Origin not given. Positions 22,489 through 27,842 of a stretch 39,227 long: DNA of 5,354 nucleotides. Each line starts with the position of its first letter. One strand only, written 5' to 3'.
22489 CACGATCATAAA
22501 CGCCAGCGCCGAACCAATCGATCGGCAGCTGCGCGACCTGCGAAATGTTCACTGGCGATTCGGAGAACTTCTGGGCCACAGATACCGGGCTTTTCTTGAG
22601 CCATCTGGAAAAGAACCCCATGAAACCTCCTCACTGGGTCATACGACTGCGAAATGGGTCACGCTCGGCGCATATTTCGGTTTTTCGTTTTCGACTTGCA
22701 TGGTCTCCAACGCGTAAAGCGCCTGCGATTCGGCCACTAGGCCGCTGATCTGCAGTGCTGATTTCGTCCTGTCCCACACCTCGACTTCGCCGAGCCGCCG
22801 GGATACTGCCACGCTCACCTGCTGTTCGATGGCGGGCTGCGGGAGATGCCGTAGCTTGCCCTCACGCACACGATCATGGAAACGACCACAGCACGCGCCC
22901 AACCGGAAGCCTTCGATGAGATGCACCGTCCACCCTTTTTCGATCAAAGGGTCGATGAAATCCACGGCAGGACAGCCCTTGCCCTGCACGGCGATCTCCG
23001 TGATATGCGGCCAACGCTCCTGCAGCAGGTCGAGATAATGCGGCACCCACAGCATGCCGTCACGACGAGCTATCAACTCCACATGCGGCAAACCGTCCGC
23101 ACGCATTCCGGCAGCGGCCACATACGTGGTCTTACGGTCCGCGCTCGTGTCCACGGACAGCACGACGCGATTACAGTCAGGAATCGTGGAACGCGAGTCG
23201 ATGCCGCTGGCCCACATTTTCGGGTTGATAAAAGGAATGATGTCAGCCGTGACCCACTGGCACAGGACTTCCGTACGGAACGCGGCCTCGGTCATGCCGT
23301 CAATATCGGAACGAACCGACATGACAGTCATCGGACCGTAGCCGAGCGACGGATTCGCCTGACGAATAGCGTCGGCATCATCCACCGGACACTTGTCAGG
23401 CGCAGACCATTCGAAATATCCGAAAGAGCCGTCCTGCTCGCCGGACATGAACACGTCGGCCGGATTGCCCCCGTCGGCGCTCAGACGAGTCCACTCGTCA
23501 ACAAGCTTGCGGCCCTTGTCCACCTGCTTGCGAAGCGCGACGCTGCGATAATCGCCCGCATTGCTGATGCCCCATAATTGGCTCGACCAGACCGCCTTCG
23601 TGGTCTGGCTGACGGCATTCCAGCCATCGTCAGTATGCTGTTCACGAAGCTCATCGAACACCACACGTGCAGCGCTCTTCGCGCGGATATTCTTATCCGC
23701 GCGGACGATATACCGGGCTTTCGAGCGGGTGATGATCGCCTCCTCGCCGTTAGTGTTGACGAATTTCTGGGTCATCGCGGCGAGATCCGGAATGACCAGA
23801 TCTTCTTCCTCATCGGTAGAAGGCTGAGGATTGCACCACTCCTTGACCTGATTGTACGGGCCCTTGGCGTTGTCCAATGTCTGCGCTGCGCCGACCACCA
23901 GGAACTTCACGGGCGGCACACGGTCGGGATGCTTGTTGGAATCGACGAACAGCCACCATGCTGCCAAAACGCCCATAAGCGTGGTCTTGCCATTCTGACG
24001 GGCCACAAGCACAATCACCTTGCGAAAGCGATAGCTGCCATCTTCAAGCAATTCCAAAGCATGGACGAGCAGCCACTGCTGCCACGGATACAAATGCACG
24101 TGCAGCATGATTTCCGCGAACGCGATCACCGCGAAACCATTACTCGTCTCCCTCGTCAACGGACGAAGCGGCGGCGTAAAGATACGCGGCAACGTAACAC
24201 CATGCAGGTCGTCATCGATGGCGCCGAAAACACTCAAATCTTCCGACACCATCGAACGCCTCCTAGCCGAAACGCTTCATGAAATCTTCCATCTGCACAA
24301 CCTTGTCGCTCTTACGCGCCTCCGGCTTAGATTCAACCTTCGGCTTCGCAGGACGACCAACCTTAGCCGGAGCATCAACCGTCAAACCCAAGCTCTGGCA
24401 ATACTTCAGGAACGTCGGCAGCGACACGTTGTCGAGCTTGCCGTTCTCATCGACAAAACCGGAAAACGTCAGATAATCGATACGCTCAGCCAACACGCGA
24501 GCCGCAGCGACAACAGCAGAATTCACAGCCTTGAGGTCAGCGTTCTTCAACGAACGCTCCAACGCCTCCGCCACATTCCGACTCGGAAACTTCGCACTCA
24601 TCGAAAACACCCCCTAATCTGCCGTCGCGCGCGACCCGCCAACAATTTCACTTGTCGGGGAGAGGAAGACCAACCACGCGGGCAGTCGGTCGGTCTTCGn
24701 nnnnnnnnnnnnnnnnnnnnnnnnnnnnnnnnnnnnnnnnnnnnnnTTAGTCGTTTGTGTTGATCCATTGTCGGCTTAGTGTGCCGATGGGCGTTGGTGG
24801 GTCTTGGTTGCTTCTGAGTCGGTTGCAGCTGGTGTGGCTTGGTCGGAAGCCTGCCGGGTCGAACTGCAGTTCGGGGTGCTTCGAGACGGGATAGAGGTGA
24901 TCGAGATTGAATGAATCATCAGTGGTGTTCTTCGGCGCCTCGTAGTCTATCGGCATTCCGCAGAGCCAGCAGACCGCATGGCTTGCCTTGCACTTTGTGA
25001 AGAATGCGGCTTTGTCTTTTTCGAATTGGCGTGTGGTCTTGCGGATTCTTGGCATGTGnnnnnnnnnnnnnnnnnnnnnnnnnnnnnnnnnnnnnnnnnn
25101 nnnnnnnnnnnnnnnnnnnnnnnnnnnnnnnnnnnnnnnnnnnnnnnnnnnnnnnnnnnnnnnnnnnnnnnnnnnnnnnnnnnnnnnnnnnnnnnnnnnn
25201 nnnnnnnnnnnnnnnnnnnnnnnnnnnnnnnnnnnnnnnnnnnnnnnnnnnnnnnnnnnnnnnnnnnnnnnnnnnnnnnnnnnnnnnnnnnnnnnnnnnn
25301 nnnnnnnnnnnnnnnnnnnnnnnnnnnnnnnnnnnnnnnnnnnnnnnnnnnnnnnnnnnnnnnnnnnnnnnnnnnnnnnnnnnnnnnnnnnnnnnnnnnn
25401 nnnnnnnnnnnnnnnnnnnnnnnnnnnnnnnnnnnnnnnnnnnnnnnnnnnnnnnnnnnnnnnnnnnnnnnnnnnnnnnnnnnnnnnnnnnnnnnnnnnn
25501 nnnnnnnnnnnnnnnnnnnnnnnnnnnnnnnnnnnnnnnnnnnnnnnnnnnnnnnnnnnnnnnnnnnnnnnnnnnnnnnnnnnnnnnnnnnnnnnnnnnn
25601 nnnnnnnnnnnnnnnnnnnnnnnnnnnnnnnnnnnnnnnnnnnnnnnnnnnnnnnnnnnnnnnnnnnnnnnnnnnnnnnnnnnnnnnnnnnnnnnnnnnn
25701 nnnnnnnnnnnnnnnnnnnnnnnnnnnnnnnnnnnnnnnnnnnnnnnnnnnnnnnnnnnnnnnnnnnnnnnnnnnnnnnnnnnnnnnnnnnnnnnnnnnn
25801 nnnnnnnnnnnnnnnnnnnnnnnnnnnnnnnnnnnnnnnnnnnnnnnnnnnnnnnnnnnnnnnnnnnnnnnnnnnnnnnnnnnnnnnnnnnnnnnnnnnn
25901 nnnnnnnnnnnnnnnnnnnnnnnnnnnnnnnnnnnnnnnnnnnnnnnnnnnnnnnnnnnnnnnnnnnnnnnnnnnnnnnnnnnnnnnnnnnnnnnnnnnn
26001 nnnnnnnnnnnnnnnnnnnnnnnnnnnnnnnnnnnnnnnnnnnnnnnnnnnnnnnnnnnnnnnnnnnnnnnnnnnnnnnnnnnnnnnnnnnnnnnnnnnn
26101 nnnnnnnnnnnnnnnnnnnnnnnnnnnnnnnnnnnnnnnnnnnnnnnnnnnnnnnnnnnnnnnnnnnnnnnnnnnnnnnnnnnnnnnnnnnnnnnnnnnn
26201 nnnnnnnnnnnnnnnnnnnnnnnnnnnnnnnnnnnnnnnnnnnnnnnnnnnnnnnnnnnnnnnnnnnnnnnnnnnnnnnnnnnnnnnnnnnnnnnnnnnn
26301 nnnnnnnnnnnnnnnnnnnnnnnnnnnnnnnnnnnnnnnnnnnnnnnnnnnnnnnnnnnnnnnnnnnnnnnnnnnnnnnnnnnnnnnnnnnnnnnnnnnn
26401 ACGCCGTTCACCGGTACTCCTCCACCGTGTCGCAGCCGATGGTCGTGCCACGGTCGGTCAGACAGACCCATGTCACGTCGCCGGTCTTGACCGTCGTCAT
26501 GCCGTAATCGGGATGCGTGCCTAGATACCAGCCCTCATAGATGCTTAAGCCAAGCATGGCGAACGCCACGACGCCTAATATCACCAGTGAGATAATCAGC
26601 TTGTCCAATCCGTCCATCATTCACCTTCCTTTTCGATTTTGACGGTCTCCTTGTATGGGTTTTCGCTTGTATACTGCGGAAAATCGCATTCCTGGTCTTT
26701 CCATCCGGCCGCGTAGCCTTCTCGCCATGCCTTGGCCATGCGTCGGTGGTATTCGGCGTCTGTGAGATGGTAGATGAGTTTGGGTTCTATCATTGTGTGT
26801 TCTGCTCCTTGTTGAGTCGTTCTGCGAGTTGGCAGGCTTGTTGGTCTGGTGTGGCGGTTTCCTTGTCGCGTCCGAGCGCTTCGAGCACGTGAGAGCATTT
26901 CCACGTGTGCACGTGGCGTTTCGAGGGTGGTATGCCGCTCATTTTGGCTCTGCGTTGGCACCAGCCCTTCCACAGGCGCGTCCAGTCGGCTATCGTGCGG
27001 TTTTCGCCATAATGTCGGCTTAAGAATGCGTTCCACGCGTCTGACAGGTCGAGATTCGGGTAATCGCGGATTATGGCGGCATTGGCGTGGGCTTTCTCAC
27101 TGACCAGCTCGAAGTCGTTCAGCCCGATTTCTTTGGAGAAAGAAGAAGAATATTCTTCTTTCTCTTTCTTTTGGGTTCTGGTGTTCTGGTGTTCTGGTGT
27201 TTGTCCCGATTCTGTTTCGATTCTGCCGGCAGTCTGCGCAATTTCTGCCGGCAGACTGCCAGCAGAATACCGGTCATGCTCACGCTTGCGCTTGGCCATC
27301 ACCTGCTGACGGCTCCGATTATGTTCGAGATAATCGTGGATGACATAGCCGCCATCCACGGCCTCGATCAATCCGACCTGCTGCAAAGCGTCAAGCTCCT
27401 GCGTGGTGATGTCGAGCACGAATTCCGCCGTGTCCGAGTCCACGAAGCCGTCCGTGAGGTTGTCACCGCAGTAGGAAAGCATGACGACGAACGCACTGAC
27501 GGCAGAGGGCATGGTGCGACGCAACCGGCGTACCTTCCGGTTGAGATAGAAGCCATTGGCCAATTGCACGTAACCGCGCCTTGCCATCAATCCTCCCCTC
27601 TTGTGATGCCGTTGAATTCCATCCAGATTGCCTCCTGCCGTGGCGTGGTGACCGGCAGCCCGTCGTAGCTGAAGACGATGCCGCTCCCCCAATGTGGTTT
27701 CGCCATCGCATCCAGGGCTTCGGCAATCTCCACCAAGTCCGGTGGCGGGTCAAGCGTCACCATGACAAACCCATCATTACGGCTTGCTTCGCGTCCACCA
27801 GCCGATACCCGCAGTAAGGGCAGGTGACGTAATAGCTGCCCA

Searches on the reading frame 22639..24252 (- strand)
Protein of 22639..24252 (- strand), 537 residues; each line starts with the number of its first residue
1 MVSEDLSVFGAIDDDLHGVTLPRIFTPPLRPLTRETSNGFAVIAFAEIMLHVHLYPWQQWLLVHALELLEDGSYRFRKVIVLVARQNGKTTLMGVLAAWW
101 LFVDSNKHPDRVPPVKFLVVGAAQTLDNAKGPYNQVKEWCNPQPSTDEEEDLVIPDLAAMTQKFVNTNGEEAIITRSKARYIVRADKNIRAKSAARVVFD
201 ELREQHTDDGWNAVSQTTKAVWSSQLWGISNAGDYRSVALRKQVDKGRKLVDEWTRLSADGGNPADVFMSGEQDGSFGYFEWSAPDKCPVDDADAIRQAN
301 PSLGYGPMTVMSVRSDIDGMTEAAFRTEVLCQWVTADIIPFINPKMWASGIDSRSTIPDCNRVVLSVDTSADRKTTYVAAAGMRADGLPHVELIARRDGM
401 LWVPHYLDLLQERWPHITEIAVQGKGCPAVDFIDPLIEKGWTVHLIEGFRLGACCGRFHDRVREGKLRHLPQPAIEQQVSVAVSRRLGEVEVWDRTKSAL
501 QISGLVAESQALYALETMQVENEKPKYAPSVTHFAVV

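Call 84: search_protein_families(library=phrogs, proteins=[window:22639-24252:-], max_evalue=0.001)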
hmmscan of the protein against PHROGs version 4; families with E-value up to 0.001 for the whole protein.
window:22639-24252:- (537 aa): 4 families
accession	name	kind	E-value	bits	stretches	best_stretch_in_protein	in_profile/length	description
phrog_9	-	head and packaging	5.4e-70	238.2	1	17-526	60-674/812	terminase large subunit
phrog_2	-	head and packaging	2.2e-13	50.9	1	51-428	263-537/807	terminase large subunit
phrog_4914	-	head and packaging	7.5e-10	39.7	1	51-108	78-137/213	terminase large subunit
phrog_17688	-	unknown function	9.5e-05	22.9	0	53-101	40-88/290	-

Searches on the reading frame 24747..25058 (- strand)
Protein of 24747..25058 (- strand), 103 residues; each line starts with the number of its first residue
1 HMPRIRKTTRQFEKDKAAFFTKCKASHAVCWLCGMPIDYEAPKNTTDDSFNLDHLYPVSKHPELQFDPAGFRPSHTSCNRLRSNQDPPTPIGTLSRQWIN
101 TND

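Call 84: search_protein_families(library=phrogs, proteins=[window:24747-25058:-], max_evalue=0.001)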
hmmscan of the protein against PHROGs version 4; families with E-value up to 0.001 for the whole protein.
window:24747-25058:- (103 aa): 2 families
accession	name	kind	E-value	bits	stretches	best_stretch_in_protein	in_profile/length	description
phrog_338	-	DNA, RNA and nucleotide metabolism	3.7e-27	96.6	1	6-102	188-280/340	HNH endonuclease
phrog_9508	-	DNA, RNA and nucleotide metabolism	2.9e-11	44.6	1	15-89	8-78/171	HNH endonuclease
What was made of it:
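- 24747..25055 (-): HNH endonuclease gene, the first protein gene of the late operon. It is followed by a TerS-like gene (24610..24263) and TerL (24252..22639). phrog_338, E 3.7e-27; phrog_9 terminase large subunit, E 5e-70 (call 84).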

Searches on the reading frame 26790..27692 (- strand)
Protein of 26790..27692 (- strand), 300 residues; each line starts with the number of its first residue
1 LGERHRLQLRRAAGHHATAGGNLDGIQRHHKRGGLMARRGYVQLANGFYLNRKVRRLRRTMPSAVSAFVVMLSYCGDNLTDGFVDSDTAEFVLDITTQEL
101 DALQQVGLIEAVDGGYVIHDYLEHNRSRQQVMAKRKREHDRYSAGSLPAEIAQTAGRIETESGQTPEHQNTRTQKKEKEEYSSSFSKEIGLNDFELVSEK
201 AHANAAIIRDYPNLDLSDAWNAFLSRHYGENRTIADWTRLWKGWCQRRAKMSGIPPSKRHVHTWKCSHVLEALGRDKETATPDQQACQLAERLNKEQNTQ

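Call 84: search_protein_families(library=phrogs, proteins=[window:26790-27692:-], max_evalue=0.001)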
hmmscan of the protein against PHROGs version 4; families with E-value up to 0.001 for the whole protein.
window:26790-27692:- (300 aa): 5 families
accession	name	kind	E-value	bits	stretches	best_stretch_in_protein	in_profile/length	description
phrog_2447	-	DNA, RNA and nucleotide metabolism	4.1e-21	77.3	1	40-145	4-109/295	replication initiation protein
phrog_3926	-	DNA, RNA and nucleotide metabolism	1.8e-16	61.7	1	39-179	4-144/312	replication initiation protein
phrog_1882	-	unknown function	6e-11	43.7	1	42-176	4-123/259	-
phrog_1163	-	unknown function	0.00044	21.1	1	39-184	4-164/273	-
phrog_22834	-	unknown function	0.00048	20.5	1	64-246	27-210/310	-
